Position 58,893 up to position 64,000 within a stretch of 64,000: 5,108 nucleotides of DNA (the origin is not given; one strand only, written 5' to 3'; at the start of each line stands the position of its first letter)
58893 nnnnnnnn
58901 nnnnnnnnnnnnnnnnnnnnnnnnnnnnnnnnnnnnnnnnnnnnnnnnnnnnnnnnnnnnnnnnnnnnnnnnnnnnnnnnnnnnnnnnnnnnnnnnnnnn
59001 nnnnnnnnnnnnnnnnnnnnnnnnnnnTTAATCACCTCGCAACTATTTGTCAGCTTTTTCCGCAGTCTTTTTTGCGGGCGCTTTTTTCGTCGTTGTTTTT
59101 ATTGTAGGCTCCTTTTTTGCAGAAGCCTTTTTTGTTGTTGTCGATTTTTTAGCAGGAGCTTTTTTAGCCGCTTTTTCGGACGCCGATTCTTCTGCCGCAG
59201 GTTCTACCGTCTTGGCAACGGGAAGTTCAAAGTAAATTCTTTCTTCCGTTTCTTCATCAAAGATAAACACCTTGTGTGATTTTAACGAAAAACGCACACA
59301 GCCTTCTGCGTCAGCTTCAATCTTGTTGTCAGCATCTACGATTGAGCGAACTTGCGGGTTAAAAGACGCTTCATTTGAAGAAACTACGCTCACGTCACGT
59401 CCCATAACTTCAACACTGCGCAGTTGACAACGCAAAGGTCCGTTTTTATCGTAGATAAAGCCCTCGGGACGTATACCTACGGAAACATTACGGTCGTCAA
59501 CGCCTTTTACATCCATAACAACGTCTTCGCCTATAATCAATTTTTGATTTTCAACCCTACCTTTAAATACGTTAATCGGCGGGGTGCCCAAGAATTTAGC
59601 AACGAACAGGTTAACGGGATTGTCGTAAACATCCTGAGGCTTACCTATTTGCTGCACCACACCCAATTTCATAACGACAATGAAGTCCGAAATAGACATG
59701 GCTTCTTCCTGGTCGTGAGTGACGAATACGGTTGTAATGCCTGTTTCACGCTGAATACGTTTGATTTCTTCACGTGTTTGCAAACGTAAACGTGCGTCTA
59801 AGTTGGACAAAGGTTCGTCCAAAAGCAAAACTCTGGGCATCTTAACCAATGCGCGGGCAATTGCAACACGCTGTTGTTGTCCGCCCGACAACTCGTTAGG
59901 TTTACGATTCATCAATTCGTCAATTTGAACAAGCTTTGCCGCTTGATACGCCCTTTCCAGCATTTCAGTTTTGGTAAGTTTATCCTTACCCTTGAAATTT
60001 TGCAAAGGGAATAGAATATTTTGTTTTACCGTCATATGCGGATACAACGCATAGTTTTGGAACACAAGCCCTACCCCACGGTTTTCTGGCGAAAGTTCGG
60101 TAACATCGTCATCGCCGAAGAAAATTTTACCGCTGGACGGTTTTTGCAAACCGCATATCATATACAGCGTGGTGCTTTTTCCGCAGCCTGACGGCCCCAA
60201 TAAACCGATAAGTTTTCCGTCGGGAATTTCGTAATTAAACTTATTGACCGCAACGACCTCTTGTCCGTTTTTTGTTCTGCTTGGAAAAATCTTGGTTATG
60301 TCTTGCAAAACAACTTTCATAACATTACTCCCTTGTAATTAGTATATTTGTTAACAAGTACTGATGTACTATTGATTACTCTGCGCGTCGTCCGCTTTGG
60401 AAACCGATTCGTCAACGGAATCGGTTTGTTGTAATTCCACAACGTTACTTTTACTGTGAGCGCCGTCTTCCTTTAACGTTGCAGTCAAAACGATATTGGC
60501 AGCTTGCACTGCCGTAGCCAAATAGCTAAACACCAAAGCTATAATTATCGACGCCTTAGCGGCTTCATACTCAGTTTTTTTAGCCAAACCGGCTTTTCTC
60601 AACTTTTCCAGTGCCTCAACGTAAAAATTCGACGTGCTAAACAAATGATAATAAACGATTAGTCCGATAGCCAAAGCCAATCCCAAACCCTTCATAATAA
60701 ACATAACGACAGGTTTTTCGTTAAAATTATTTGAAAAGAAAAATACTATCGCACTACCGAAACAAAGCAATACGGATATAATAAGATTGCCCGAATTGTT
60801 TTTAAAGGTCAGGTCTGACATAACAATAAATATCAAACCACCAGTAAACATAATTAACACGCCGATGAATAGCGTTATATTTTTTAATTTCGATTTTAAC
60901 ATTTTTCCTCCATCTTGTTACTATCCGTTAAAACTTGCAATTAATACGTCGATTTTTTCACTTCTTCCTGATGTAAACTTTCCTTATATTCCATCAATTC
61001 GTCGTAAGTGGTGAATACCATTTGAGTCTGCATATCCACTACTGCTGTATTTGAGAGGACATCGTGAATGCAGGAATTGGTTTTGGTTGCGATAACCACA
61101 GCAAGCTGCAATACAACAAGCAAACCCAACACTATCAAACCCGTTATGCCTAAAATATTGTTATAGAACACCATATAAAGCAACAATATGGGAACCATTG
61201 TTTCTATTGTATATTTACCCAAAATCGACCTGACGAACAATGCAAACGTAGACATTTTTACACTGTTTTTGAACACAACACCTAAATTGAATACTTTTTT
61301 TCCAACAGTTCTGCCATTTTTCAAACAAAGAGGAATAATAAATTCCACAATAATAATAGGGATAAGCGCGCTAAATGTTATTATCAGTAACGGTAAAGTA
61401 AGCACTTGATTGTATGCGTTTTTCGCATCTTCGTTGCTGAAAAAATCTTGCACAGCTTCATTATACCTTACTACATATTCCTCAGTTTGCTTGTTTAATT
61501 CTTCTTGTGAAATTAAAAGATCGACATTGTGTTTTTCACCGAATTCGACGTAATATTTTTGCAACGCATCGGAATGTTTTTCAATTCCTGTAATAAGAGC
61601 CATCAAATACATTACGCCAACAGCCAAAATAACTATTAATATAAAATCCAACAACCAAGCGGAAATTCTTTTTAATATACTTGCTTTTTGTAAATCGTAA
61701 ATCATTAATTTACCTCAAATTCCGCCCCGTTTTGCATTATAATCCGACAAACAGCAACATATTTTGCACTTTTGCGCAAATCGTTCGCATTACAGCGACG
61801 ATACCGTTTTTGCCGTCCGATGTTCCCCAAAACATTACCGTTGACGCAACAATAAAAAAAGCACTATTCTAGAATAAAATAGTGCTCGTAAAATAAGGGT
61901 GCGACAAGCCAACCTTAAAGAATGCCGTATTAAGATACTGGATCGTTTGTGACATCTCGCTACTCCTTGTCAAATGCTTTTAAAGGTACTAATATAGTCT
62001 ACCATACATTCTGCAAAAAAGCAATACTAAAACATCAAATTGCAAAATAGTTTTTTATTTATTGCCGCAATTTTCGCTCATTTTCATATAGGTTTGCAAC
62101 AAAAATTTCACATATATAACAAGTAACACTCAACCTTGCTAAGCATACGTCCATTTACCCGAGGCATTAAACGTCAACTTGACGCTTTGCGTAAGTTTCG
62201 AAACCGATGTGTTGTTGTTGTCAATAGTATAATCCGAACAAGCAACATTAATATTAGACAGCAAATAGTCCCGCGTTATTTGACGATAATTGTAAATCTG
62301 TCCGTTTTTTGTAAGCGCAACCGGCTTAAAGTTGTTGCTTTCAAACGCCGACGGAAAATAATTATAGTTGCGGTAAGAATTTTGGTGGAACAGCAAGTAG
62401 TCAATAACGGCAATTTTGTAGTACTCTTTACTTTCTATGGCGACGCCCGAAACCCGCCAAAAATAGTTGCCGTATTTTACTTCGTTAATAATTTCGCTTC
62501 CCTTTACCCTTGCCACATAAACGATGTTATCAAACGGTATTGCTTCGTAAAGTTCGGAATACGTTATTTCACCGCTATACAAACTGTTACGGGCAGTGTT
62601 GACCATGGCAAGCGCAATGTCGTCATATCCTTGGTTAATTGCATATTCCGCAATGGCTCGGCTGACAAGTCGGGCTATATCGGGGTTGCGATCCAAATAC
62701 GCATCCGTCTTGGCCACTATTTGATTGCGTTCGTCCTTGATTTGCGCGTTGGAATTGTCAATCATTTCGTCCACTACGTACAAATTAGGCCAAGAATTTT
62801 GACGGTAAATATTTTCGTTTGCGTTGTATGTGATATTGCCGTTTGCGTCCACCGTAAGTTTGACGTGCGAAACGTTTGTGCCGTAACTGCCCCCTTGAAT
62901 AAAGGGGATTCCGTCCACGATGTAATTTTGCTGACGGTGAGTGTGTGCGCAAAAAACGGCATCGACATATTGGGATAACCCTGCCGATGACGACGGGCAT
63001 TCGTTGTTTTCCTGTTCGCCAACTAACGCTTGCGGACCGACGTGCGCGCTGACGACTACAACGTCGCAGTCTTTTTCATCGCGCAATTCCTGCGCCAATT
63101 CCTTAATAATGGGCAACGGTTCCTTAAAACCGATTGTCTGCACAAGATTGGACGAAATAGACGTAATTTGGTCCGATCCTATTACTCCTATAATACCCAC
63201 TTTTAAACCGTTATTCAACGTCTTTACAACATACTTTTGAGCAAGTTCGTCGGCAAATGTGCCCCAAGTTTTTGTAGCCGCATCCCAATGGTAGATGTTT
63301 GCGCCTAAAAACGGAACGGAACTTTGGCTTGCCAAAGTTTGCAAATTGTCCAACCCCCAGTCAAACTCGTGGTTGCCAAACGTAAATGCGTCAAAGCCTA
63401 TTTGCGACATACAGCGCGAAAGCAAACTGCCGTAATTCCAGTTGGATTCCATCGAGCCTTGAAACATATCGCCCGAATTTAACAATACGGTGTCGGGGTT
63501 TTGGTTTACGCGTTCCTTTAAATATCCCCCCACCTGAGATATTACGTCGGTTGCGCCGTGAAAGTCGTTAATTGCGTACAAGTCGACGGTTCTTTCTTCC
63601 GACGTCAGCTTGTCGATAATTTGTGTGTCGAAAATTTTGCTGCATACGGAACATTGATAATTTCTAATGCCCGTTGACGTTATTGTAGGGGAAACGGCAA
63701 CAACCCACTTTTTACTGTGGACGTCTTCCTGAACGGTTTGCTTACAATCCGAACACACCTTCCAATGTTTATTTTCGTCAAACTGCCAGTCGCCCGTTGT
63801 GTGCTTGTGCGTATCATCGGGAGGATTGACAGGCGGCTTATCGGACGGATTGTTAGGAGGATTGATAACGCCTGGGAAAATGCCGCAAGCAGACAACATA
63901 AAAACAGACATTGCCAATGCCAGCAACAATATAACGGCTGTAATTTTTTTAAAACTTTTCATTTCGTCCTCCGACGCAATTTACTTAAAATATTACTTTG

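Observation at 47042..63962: Candidate extracellular nucleic-acid harvesting island: SNase lipoprotein inside a CUT1 ABC importer operon, with a 5'-nucleotidase lipoprotein and an nrnA-nrnA-surE operon alongside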

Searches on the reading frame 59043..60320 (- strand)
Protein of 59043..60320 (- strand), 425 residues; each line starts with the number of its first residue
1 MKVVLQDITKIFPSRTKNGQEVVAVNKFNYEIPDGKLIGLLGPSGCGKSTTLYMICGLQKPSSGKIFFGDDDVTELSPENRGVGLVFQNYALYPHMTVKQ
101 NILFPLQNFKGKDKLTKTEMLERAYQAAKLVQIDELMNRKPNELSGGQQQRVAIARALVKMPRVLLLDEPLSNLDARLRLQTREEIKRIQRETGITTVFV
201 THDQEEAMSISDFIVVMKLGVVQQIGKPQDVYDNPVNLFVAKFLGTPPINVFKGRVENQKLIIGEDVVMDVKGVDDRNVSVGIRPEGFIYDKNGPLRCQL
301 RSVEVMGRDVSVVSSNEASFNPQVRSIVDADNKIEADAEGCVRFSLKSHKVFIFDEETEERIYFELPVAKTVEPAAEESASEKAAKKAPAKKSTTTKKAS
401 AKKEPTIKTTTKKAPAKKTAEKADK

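Call 4: search_protein_families(library=pfam, proteins=[window:59043-60320:-], max_evalue=0.01)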
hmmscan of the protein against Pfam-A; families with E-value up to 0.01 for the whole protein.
window:59043-60320:- (425 aa): 4 families
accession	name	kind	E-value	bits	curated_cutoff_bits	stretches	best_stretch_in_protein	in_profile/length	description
PF00005.33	ABC_tran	-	1.1e-36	126.9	25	1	26-171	2-136/137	ABC transporter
PF17912.7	OB_MalK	-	1.6e-05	26.1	27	1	245-286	1-51/53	MalK OB fold domain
PF17850.7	CysA_C_terminal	-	3.9e-05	24.6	29.7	1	250-286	1-39/43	CysA C-terminal regulatory domain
PF13304.12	AAA_21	-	0.00033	21.2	27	0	140-205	234-301/304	AAA domain, putative AbiEii toxin, Type IV TA system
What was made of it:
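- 59043..60320 (-): UgpC/MalK-type ABC ATPase with a basic Lys/Ala-rich C-terminal tail. Pfam ABC_tran 1.1e-36 and OB_MalK 26.1 bits (call 4).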

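Call 29: search_protein_families(library=ncbifam, proteins=[window:59043-60320:-], max_evalue=0.01)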
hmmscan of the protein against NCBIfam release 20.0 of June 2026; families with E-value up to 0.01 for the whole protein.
window:59043-60320:- (425 aa): 189 families (the best 25 are shown)
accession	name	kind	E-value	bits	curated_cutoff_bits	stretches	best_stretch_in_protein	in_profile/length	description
NF008653.0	PRK11650.1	subfamily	1.6e-104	349.8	432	1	3-362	4-355/357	sn-glycerol-3-phosphate ABC transporter ATP-binding protein UgpC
NF040933.2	ABC_arch_GlcV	equivalog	1.5e-99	333.3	450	1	2-342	2-339/357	glucose ABC transporter ATP-binding protein GlcV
NF006987.0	PRK09452.1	equivalog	2e-92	309.8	482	1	18-273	26-273/378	spermidine/putrescine ABC transporter ATP-binding protein PotA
TIGR03265.1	PhnT2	equivalog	5.8e-92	308.6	457.7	1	17-351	12-349/353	putative 2-aminoethylphosphonate ABC transporter ATP-binding protein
TIGR01187.1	potA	subfamily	1.9e-88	296.7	355.6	1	40-287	1-251/325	polyamine ABC transporter ATP-binding protein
NF043075.1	MMSYN1_0197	equivalog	3.3e-85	286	550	1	17-334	10-327/341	spermidine/putrescine ABC transporter ATP-binding protein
NF008233.0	PRK11000.1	equivalog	2.1e-84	283.5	568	1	16-358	10-357/369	maltose/maltodextrin ABC transporter ATP-binding protein MalK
NF008513.0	PRK11432.1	equivalog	2.2e-84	283.4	496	1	3-316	7-313/351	ferric ABC transporter ATP-binding protein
TIGR00968.1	3a0106s01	subfamily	4.6e-77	258.7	342.75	1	18-246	9-233/237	sulfate ABC transporter ATP-binding protein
NF040840.2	tungstate_WtpC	equivalog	1.2e-73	248.5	440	1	25-290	16-278/347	tungstate ABC transporter ATP-binding protein WtpC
NF008105.0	PRK10851.1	equivalog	3.4e-73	246.4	502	1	23-300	16-292/362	sulfate/thiosulfate ABC transporter ATP-binding protein CysA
TIGR03258.1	PhnT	equivalog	7.4e-72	242.3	499.15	1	23-249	22-245/359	2-aminoethylphosphonate ABC transport system ATP-binding subunit PhnT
NF008621.0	PRK11607.1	equivalog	5.2e-70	236.1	613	1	16-288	26-302/377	putrescine ABC transporter ATP-binding subunit PotG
TIGR01186.1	proV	subfamily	1.6e-63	215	326.6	1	22-247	6-233/363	betaine/proline/choline family ABC transporter ATP-binding protein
NF040729.1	ABC_ATP_SaoA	equivalog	4e-52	177.1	360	1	2-218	1-207/248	ABC transporter ATP-binding protein SaoA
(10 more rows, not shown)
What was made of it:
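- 59043..60320 (-): Best NCBIfam match is UgpC, 349.8 bits (call 29).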

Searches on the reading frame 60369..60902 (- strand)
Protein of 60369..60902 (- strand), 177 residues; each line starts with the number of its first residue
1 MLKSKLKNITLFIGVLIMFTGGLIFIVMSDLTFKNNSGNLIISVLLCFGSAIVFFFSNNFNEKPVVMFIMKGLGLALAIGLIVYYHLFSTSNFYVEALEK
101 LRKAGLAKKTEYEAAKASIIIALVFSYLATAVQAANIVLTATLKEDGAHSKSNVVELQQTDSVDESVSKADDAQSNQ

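Call 5: search_protein_families(library=pfam, proteins=[window:60369-60902:-], max_evalue=0.01)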
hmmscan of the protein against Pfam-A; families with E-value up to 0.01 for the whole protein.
window:60369-60902:- (177 aa): 1 family
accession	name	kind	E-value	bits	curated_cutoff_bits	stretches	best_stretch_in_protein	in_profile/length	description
PF06703.16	SPC25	-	0.0034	17.6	24.3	0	5-70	24-89/159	Microsomal signal peptidase 25 kDa subunit (SPC25)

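Call 29: search_protein_families(library=ncbifam, proteins=[window:60369-60902:-], max_evalue=0.01)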
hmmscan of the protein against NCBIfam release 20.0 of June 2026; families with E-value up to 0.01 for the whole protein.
window:60369-60902:- (177 aa): 1 family
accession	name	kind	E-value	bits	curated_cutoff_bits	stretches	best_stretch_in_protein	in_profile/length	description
NF041635.1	STM3941_fam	subfamily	0.0063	16.4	40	0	4-68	1-65/157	STM3941 family protein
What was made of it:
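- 60369..60902 (-): 177-aa membrane protein (lineage-specific). No significant family hit (calls 5, 29).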

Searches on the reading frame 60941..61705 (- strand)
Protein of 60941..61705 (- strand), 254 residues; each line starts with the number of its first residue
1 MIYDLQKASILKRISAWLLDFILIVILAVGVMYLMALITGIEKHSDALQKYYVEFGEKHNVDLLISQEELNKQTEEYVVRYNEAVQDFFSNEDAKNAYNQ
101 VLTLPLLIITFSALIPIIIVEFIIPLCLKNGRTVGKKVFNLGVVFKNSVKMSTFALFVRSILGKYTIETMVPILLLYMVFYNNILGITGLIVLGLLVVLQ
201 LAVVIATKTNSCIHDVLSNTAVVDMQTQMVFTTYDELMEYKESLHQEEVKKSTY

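Call 5: search_protein_families(library=pfam, proteins=[window:60941-61705:-], max_evalue=0.01)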
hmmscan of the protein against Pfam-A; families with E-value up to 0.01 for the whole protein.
window:60941-61705:- (254 aa): 1 family
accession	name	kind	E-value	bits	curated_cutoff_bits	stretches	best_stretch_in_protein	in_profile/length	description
PF06271.18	RDD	-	3.7e-12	47.1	24.1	1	8-219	2-137/137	RDD family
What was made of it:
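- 60941..61705 (-): RDD-family membrane protein, first gene of the cassette. Pfam RDD, E 3.7e-12 (call 5).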

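Call 29: search_protein_families(library=ncbifam, proteins=[window:60941-61705:-], max_evalue=0.01)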
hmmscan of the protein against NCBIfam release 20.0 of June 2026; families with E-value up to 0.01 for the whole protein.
window:60941-61705:- (254 aa): 0 families

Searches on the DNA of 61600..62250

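Call 71: search_rna_families(source=window, start=61600, end=62250, threshold=evalue, max_evalue=1)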
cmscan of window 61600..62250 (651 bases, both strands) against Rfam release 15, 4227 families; matches with E-value up to 1: 2.
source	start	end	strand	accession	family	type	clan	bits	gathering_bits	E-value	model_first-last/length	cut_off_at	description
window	61852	61990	-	RF00515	PyrR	Cis-reg;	-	37.8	54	0.0014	1-115/115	no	PyrR binding site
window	61856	61916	-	RF01468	rli32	Gene; sRNA;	-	18.6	100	0.22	1-147/147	no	Listeria sRNA rli32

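Call 72: search_rna_families(source=window, start=61700, end=62150, threshold=evalue, max_evalue=0.1, show_alignments=1)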
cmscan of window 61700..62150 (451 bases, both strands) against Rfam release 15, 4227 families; matches with E-value up to 0.1: 1.
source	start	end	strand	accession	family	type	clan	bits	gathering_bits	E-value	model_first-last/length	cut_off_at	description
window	61852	61990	-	RF00515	PyrR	Cis-reg;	-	37.8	54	0.00098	1-115/115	no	PyrR binding site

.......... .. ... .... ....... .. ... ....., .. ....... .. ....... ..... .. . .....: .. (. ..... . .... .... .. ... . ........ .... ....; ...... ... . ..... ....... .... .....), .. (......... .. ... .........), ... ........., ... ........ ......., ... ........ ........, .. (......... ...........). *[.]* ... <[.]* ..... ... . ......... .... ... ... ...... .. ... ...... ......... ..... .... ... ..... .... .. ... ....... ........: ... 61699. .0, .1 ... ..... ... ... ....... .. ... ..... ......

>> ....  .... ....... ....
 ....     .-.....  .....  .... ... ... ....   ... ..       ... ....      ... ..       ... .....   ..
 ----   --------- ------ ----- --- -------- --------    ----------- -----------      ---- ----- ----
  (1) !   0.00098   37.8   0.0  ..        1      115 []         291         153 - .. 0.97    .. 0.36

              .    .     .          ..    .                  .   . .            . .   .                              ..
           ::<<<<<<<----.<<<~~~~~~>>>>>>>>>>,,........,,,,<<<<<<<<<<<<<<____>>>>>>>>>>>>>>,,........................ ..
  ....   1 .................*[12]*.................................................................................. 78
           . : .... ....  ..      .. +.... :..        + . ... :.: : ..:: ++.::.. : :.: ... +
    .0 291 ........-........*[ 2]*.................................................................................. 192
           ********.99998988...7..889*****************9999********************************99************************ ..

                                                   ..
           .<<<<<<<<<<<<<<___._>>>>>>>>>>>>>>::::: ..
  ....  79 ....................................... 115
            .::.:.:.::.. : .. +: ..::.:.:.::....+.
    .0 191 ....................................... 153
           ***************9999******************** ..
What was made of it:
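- On PyrR-binding attenuator (RF00515) upstream of the cassette: 37.8 bits against a threshold of 54, with 12 nt of the binding loop missing (calls 71, 72).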

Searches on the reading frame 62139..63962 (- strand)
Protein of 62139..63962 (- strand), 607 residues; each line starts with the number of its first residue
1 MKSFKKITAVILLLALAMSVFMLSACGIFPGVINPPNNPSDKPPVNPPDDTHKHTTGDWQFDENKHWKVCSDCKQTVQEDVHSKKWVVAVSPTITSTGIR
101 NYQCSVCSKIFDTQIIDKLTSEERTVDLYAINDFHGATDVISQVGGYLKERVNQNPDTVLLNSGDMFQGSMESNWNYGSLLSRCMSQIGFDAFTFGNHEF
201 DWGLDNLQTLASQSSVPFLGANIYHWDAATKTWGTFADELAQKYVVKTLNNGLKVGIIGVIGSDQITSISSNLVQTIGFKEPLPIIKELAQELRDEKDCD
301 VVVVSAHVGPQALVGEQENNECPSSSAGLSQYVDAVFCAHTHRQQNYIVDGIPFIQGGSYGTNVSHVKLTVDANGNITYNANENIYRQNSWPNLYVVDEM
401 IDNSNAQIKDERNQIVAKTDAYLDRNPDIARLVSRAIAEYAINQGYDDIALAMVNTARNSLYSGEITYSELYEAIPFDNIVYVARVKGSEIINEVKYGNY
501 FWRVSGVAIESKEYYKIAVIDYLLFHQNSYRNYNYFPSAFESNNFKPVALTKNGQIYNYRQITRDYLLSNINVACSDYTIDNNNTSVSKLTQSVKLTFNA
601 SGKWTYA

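Call 5: search_protein_families(library=pfam, proteins=[window:62139-63962:-], max_evalue=0.01)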
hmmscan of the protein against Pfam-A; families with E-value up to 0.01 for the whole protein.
window:62139-63962:- (607 aa): 4 families
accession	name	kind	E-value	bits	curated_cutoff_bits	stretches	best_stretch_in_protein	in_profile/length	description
PF00149.33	Metallophos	-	3.7e-11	44.2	21.5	1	129-343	4-190/191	Calcineurin-like phosphoesterase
PF02872.23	5_nucleotid_C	-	1.4e-09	38.7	23.6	1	429-491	24-82/158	5'-nucleotidase, C-terminal domain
PF09587.15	PGA_cap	-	3.1e-06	27.3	27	1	159-347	49-236/255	Bacterial capsule synthesis protein PGA_cap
PF17803.7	Cadherin_4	-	0.0035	18.3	25.1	0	546-606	13-71/71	Bacterial cadherin-like domain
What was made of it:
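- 62139..63962 (-): UshA-like 5'-nucleotidase lipoprotein; a neighbour, not a conserved part of the cassette. Metallophos + 5_nucleotid_C (call 5).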

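Call 29: search_protein_families(library=ncbifam, proteins=[window:62139-63962:-], max_evalue=0.01)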
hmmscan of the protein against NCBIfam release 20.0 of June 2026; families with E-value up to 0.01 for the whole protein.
window:62139-63962:- (607 aa): 14 families
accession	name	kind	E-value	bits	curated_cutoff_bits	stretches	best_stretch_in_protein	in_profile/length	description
NF006934.0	PRK09419.1-1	subfamily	1.8e-47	161.7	1646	1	107-498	613-1004/1174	multifunctional 2',3'-cyclic-nucleotide 2'-phosphodiesterase/3'-nucleotidase/5'-nucleotidase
NF007109.1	PRK09558.1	equivalog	4.5e-32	111.5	600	2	150-310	70-222/550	bifunctional UDP-sugar hydrolase/5'-nucleotidase UshA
NF006936.0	PRK09419.1-3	equivalog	2.6e-23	81.6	2542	1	149-491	742-1092/1212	multifunctional 2',3'-cyclic-nucleotide 2'-phosphodiesterase/3'-nucleotidase/5'-nucleotidase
NF040549.1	Nt5e_LPXTG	exception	3.1e-23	81.9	1050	1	74-492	47-483/731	cell surface ecto-5'-nucleotidase Nt5e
NF006937.0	PRK09419.1-4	equivalog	1.8e-18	65.4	2554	2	250-524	796-1068/1411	multifunctional 2',3'-cyclic-nucleotide 2'-phosphodiesterase/3'-nucleotidase/5'-nucleotidase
NF008871.0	PRK11907.1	equivalog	1.5e-17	63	1266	1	66-344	70-354/814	bifunctional 2',3'-cyclic-nucleotide 2'-phosphodiesterase/3'-nucleotidase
TIGR04486.1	thiosulf_SoxB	equivalog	1.4e-16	59.9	550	1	130-491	100-452/556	thiosulfohydrolase SoxB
NF006938.0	PRK09420.1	equivalog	6.5e-16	57.9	486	1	148-343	60-261/648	bifunctional 2',3'-cyclic-nucleotide 2'-phosphodiesterase/3'-nucleotidase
TIGR01530.1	nadN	equivalog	8.4e-16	57.6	436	2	154-309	47-193/550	NAD nucleotidase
TIGR01390.1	CycNucDiestase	equivalog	2.4e-15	56.1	883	1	148-344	38-240/626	2',3'-cyclic-nucleotide 2'-phosphodiesterase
NF006933.0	PRK09418.1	equivalog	1e-14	53.7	1419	1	176-400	117-340/780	bifunctional 2',3'-cyclic-nucleotide 2'-phosphodiesterase/3'-nucleotidase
NF006935.0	PRK09419.1-2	equivalog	1e-13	49.9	2801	2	120-209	663-752/1445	multifunctional 2',3'-cyclic-nucleotide 2'-phosphodiesterase/3'-nucleotidase/5'-nucleotidase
NF041198.1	UshA_like_PCGU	equivalog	9.3e-10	37.7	275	1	179-310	95-214/519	UshA-like (seleno)protein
NF047875.1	5nuc_LPXTG_Strp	exception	1.9e-07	29.9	1050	1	246-507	189-476/684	surface-anchored 5'-nucleotidase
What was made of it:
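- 62139..63962 (-): Matches the 5'-nucleotidase half of PRK09419 (call 29).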
